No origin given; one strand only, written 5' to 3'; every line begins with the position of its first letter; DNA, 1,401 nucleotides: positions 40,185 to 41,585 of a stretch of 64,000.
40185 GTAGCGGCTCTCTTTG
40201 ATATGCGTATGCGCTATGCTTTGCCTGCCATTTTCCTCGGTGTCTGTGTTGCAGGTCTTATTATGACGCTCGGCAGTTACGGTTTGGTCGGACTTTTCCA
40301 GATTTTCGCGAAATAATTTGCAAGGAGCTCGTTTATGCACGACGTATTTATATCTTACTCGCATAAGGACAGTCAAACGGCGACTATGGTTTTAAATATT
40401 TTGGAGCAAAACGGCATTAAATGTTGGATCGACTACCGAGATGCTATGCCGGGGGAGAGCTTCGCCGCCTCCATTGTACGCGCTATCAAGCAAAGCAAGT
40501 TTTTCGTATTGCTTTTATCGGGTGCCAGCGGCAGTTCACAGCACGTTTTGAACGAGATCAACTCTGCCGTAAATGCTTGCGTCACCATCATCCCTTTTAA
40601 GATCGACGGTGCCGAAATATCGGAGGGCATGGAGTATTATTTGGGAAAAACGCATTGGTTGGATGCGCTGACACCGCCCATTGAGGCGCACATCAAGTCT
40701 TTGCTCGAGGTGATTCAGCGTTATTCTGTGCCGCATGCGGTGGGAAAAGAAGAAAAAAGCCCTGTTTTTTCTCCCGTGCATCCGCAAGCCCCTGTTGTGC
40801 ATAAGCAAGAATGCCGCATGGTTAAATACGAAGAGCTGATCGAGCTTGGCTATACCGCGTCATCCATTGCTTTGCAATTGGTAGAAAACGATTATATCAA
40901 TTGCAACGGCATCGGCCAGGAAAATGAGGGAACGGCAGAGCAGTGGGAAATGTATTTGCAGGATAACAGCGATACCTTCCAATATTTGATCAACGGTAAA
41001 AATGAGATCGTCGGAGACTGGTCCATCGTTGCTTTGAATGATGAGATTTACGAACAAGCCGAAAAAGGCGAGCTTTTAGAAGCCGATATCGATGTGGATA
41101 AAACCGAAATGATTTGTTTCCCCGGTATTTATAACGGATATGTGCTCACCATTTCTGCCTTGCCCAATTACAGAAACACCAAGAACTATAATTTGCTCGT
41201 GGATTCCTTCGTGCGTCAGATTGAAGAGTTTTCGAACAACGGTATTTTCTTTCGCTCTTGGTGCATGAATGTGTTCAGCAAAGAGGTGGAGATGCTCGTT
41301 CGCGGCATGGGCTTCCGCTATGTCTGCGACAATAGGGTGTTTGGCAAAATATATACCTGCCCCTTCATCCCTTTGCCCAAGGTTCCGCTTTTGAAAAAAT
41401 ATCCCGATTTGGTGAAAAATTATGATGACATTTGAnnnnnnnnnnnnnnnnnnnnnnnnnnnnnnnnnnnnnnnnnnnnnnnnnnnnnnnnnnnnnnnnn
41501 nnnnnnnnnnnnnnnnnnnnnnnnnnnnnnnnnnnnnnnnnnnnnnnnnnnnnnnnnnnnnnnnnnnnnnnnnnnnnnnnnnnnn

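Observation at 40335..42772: TIR-(pseudo)GNAT fusion + GNAT + 6-TM protein: candidate uncharacterised NAD-linked defence or signalling cassette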

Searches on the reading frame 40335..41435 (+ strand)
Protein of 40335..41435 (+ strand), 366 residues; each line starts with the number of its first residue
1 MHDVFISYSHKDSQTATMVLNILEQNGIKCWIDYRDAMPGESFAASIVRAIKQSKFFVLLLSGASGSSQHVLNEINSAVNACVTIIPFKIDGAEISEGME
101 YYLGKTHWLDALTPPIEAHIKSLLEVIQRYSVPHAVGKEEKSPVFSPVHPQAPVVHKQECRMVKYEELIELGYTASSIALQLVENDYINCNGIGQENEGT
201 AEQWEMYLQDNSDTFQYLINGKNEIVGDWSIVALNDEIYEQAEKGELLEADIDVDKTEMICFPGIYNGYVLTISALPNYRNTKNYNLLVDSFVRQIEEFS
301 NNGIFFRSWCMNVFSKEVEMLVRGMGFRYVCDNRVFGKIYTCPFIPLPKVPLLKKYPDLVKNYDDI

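Call 3: search_protein_families(library=pfam, proteins=[window:40335-41435:+], max_evalue=0.1)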
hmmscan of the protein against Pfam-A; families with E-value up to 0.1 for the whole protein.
window:40335-41435:+ (366 aa): 5 families
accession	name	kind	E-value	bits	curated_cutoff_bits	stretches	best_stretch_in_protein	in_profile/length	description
PF13676.11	TIR_2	-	1.7e-21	77.4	28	1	4-112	1-109/122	TIR domain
PF01582.25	TIR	-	7e-12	45.9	21.3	1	2-81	2-83/179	TIR domain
PF08937.16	ThsB_TIR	-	1.9e-05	25.4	21.2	1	5-93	1-98/100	Thoeris protein ThsB, TIR-like domain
PF10137.14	CAP12-PCTIR_TIR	-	0.0045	17.4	24.7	1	4-62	2-60/119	CAP12/Pycsar effector protein, TIR domain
PF09413.15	DUF2007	-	0.03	14.9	25.7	1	8-33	5-30/66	Putative prokaryotic signal transducing protein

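Call 4: search_protein_families(library=padloc, proteins=[window:40335-41435:+], max_evalue=0.1)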
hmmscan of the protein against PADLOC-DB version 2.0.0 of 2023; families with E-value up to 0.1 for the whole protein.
window:40335-41435:+ (366 aa): 21 families
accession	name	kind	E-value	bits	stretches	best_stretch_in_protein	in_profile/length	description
PDLC02012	SAVED5--SAVED_TIR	-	6.9e-13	46.4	1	3-79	15-92/404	-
PDLC00436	ThsB1|ThsB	-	1.3e-09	35.8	1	3-76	37-114/183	TIR-like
PDLC05062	PDC-S66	-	3.3e-09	34.6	1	2-64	149-212/282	-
PDLC00419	ThsB1|ThsB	-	2.6e-08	31.8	1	3-77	29-107/165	TIR-like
PDLC02421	Aga_TIR-PNTD1-PNTD2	-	6.1e-07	26.9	1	4-91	6-101/430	Class I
PDLC03957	bSEFIR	-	2.7e-06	25.4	1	3-56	40-96/412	-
PDLC02403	Aga_TIR-PNTD1-PNTD2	-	4.7e-06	23.9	1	23-138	25-142/443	Class I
PDLC00423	ThsB1|ThsB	-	9.4e-06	23.4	1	3-64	37-103/190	TIR-like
PDLC00426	ThsB1|ThsB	-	1e-05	23.1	1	2-81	238-324/352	TIR-like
PDLC00434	ThsB1|ThsB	-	0.00016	18.9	1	3-86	140-224/396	TIR-like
PDLC00422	ThsB1|ThsB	-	0.00023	18.7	1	2-101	41-149/194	TIR-like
PDLC00420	ThsB1|ThsB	-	0.00068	16.9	1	1-68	1-71/319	TIR-like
PDLC02962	RT-TIR_XII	-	0.0013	15.6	1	3-83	347-428/478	single gene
PDLC00430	ThsB1|ThsB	-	0.0014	16.3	1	3-33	66-97/269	TIR-like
PDLC00728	Effector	-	0.0015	15.6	1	2-53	10-61/432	TIR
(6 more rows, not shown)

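Call 5: search_protein_families(library=ncbifam, proteins=[window:40335-41435:+], max_evalue=0.1)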
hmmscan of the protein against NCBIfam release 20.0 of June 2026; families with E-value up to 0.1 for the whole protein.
window:40335-41435:+ (366 aa): 2 families
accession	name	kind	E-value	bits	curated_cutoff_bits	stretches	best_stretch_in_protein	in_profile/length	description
NF042941.1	Retron_TIR_antiphage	equivalog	3.8e-08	32.5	600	1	1-81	339-420/464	TIR domain-containing anti-phage reverse transcriptase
NF058526.1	Thoeris_type3_ThcB4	equivalog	1.3e-05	24.3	220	1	4-85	130-212/375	Thoeris type III anti-phage system protein ThcB4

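Call 6: find_homologous_proteins(query=window:40335-41435:+)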
Query window:40335-41435:+ (366 aa): 261 proteins with E <= 0.001 among 2015 candidates; the best 120 are listed.
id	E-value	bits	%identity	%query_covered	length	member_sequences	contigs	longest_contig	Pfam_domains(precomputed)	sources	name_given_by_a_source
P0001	6.7e-237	803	100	95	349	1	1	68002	PF01582.26,PF13676.12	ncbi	-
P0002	1.6e-219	746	87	100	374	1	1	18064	PF01582.26,PF13676.12,PF08937.17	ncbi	-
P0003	2.7e-174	597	70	99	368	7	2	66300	PF01582.26,PF13676.12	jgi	-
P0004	7.3e-169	579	67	100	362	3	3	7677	PF01582.26,PF13676.12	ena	-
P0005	1.4e-167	575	67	100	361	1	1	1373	PF01582.26,PF13676.12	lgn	-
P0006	4.0e-167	574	67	100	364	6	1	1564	PF01582.26,PF13676.12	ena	-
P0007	1.1e-164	566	66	99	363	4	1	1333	PF01582.26,PF13676.12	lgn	-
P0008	2.1e-163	561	66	100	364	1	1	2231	PF01582.26,PF13676.12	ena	-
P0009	2.3e-163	561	66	100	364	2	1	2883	PF01582.26,PF13676.12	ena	-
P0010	1.1e-160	553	65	100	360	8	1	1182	PF01582.26,PF13676.12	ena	-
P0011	1.2e-160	552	66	100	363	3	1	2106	PF01582.26,PF13676.12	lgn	-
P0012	2.2e-160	552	64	100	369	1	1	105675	PF01582.26,PF13676.12,PF08937.17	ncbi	-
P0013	5.4e-160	550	64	99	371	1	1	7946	PF01582.26,PF13676.12,PF08937.17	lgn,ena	-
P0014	5.4e-160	550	64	100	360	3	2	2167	PF01582.26,PF13676.12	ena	-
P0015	8.2e-160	550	65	100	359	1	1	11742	PF01582.26,PF13676.12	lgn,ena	-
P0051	2.7e-153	528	61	100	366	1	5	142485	PF01582.26,PF13676.12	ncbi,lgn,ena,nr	ncbi:MAG: toll/interleukin-1 receptor domain-containing protein [Clostridia bacterium]|nr:toll/inter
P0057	3.2e-152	525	64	99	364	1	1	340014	PF01582.26,PF13676.12,PF08937.17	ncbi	-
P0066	1.5e-151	523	62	100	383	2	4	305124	PF01582.26,PF13676.12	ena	-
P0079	1.6e-149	516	62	99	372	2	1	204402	PF01582.26,PF13676.12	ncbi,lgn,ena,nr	ncbi:MAG: toll/interleukin-1 receptor domain-containing protein [Clostridiales bacterium]|nr:toll/in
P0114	1.2e-130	454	55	100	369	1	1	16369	PF01582.26,PF13676.12,PF08937.17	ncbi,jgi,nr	ncbi:MAG: toll/interleukin-1 receptor domain-containing protein [Treponema sp.]|jgi:hypothetical pro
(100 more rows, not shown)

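Call 9: find_related_loci(query=A1, collection=genome_contigs, flank=10000)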
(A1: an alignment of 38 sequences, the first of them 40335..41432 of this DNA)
Query A1 (366 aa) in genome_contigs; peptide patterns used: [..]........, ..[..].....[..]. (x = any residue, [..] = any of these).
103 stretches matched a pattern; 16 encode a relative of the query (tblastn E <= 1e-3); 16 distinct loci.
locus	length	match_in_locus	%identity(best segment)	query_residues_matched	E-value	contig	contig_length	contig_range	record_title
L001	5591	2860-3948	65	1-366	4e-168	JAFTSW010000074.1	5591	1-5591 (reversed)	MAG: Clostridia bacterium isolate RGIG4119 Roe_deer_Cecum.Co__c2211595, whole genome shotgun sequence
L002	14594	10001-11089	64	1-366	4e-165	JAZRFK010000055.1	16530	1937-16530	MAG: Eubacteriales bacterium isolate T1900045495_YK20190189.MAGScoT_cleanbin_000007 SGB_7428_k141_743368, whole genome s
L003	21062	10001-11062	63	1-363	3e-163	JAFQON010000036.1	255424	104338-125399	MAG: Clostridia bacterium isolate RGIG2007 Goat_Colon-1__c688814, whole genome shotgun sequence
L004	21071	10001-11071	63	1-363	9e-163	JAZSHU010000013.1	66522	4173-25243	MAG: Acutalibacteraceae bacterium isolate T1900044574_TS20190040.MAGScoT_cleanbin_000045 SGB_475_k141_1639926, whole gen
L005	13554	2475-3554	62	1-365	4e-161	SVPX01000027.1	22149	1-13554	MAG: Oscillospiraceae bacterium isolate SIG602 NODE_44640_length_22149_cov_1.447552, whole genome shotgun sequence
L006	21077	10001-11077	64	1-364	1e-160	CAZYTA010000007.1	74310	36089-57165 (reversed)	MAG TPA_asm: uncultured Oscillospiraceae bacterium isolate SRP315200_co1_260 genome assembly, contig: NODE_222_length_74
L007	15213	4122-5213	61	1-366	1e-158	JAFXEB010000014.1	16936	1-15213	MAG: Clostridia bacterium isolate RGIG6331 Sheep_Rectum-3__c960, whole genome shotgun sequence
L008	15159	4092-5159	61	1-366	8e-156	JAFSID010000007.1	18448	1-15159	MAG: Clostridia bacterium isolate RGIG3164 Goat_Rectum.Co__c172718, whole genome shotgun sequence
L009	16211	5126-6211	62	1-365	5e-155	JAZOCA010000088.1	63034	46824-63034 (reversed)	MAG: Christensenellaceae bacterium isolate T1900044757_TS20190223.MAGScoT_cleanbin_000032 SGB_2307_k141_1849498, whole g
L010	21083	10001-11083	62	1-363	2e-154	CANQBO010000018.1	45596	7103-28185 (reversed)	MAG: uncultured Clostridia bacterium isolate Lapin-001__bin50 genome assembly, contig: Lapin-001__NODE_1081_length_45596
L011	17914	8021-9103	62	1-363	5e-154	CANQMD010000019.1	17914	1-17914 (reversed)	MAG: uncultured Clostridia bacterium isolate Lapin-014__bin23 genome assembly, contig: Lapin-014__NODE_2580_length_17914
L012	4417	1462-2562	60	1-365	1e-154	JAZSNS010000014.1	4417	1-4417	MAG: Eubacteriales bacterium isolate T1900044550_TS20190016.MAGScoT_cleanbin_000028 SGB_216_k141_723845, whole genome sh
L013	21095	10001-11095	62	1-363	7e-150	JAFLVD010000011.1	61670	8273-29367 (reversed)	MAG: Clostridiales bacterium isolate HAN096 Seq11, whole genome shotgun sequence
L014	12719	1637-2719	59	1-366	5e-147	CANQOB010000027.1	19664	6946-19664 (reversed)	MAG: uncultured Clostridia bacterium isolate Lapin-032__bin86 genome assembly, contig: Lapin-032__NODE_4178_length_19664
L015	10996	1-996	64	30-363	3e-145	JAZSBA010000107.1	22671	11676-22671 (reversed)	MAG: Christensenellaceae bacterium isolate T1900044928_TS20190394.MAGScoT_cleanbin_000071 SGB_3407_k141_1931249, whole g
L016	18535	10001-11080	63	1-365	2e-157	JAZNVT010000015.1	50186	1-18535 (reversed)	MAG: Acutalibacteraceae bacterium isolate T1900044788_TS20190254.MAGScoT_cleanbin_000012 SGB_2625_k141_1680928, whole ge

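Call 14: find_encoding_contigs(protein=P0057, flank=8000, max_places=2)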
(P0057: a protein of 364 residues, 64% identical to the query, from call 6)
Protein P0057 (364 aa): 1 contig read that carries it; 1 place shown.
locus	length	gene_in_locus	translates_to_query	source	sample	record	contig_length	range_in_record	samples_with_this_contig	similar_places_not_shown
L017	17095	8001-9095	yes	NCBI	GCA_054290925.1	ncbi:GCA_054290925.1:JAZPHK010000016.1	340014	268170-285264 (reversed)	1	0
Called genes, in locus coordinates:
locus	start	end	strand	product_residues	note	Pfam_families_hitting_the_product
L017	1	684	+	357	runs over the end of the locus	PF03462:PCRF, PF00472:RF-1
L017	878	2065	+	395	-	PF00155:Aminotran_1_2, PF01041:DegT_DnrJ_EryC1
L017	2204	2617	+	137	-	-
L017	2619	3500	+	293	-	-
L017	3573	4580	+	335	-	PF00579:tRNA-synt_1b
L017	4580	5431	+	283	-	PF18937:DUF5685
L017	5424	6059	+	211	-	-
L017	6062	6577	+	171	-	-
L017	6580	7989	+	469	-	PF01938:TRAM (faint), PF05958:tRNA_U5-meth_tr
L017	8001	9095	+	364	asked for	PF01582:TIR, PF08937:ThsB_TIR (weak), PF13676:TIR_2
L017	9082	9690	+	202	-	PF00583:Acetyltransf_1, PF13508:Acetyltransf_7, PF13673:Acetyltransf_10 (weak)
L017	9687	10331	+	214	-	-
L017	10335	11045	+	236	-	PF03009:GDPD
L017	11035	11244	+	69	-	-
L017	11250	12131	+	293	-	PF02588:YitT_membrane, PF10035:DUF2179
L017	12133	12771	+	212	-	PF00302:CAT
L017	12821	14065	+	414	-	PF06738:ThrE, PF12821:ThrE_2, PF06738:ThrE, PF12821:ThrE_2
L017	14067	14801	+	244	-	PF00326:Peptidase_S9, PF00561:Abhydrolase_1 (faint)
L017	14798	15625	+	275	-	PF23023:Anti-Pycsar_Apyc1 (faint), PF12706:Lactamase_B_2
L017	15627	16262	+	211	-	PF00702:Hydrolase, PF12710:HAD, PF13419:HAD_2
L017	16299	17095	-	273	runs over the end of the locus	PF02311:AraC_binding, PF07883:Cupin_2 (weak), PF12833:HTH_18, PF00165:HTH_AraC (weak)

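Call 15: find_encoding_contigs(protein=P0114, flank=8000, max_places=2)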
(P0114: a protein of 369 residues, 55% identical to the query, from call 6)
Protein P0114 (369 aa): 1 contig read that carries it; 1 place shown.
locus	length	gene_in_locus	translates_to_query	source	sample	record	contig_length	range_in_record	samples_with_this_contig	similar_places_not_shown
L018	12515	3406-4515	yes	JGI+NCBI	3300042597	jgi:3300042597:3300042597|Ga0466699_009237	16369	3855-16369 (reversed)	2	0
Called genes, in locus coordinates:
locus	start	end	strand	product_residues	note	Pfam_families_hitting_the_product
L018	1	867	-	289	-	PF03168:LEA_2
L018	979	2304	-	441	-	PF02403:Seryl_tRNA_N, PF00587:tRNA-synt_2b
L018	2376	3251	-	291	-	PF03099:BPL_LplA_LipB (weak)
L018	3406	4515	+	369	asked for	PF01582:TIR, PF08937:ThsB_TIR (faint), PF13676:TIR_2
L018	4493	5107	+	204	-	PF00583:Acetyltransf_1, PF13673:Acetyltransf_10 (weak), PF13508:Acetyltransf_7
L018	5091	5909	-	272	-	-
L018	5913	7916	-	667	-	-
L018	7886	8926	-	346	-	PF01636:APH, PF01633:Choline_kinase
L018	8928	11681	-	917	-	PF13676:TIR_2, PF24883:NPHP3_N, PF13424:TPR_12 (faint), PF07719:TPR_2 (faint)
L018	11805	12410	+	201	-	PF00702:Hydrolase (weak)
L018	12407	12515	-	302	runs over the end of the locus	PF01926:MMR_HSR1, PF02421:FeoB_N, PF10662:PduV-EutP (faint), PF00009:GTP_EFTU (weak), PF00350:Dynamin_N (weak), PF07650:KH_2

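Call 16: find_encoding_contigs(protein=P0079, flank=8000, max_places=2)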
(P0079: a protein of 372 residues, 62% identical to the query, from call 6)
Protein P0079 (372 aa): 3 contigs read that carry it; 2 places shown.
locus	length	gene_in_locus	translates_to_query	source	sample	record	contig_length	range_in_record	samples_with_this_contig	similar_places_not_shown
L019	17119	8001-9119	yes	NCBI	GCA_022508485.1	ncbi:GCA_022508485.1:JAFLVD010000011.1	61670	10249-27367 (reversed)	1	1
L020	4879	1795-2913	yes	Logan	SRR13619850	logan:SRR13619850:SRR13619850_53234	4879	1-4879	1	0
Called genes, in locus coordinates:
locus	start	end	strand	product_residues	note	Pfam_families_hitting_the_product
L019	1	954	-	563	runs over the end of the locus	PF00664:ABC_membrane, PF00005:ABC_tran, PF02463:SMC_N (faint)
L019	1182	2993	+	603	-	PF02690:Na_Pi_cotrans, PF01895:PhoU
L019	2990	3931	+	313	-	PF00294:PfkB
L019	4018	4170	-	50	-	-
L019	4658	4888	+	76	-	-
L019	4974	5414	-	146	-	PF00543:P-II (weak)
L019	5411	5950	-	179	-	-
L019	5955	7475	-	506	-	PF07556:DUF1538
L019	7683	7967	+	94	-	-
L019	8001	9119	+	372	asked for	PF01582:TIR, PF13676:TIR_2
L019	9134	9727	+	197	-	PF00583:Acetyltransf_1, PF13508:Acetyltransf_7, PF13673:Acetyltransf_10 (weak)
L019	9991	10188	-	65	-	-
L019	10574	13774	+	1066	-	PF00005:ABC_tran, PF02463:SMC_N (weak), PF02687:FtsX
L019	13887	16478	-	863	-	PF02463:SMC_N (weak)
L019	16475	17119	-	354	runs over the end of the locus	PF00149:Metallophos, PF12850:Metallophos_2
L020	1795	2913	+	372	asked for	PF01582:TIR, PF13676:TIR_2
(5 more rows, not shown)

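Call 17: predict_structure(alignment_id=A1)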
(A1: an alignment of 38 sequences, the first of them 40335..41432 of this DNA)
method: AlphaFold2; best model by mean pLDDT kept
length: 366 residues; sequences in the alignment: 38
mean_pLDDT: 81.9   pTM: 0.56
mean pLDDT of the five models: 81.9, 81.9, 81.2, 79.9, 79.2
residues with pLDDT >= 90: 162; 70-90: 134; 50-70: 44; < 50: 26
segments of 3 or more residues with pLDDT < 50: 133-157
pLDDT, mean of each block of 10 residues (from residue 1): 88 92 95 77 70 92 83 78 87 78 69 88 88 42 29 52 89 79 66 60 66 84 91 94 92 80 93 87 92 96 97 89 95 94 95 95 96
secondary structure, 60 per line:
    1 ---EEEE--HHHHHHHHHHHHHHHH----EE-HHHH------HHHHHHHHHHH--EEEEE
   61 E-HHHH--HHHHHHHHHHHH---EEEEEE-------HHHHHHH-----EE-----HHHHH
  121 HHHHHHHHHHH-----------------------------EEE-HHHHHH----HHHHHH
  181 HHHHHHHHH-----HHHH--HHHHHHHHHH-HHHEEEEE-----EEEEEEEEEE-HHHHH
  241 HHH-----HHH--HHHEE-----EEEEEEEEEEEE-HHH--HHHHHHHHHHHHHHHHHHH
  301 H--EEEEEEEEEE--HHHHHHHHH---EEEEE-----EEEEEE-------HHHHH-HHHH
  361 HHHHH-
elements in order: E4-7 H10-25 H33-36 H43-53 E56-61 H63-66 H69-80 E84-89 H97-103 H116-131 E161-163 H165-170 H175-189 H195-198 H201-210 E215-219 E225-234 H236-243 E264-275 H282-301 E304-313 H316-324 E328-332 E338-343 H351-355 H357-365
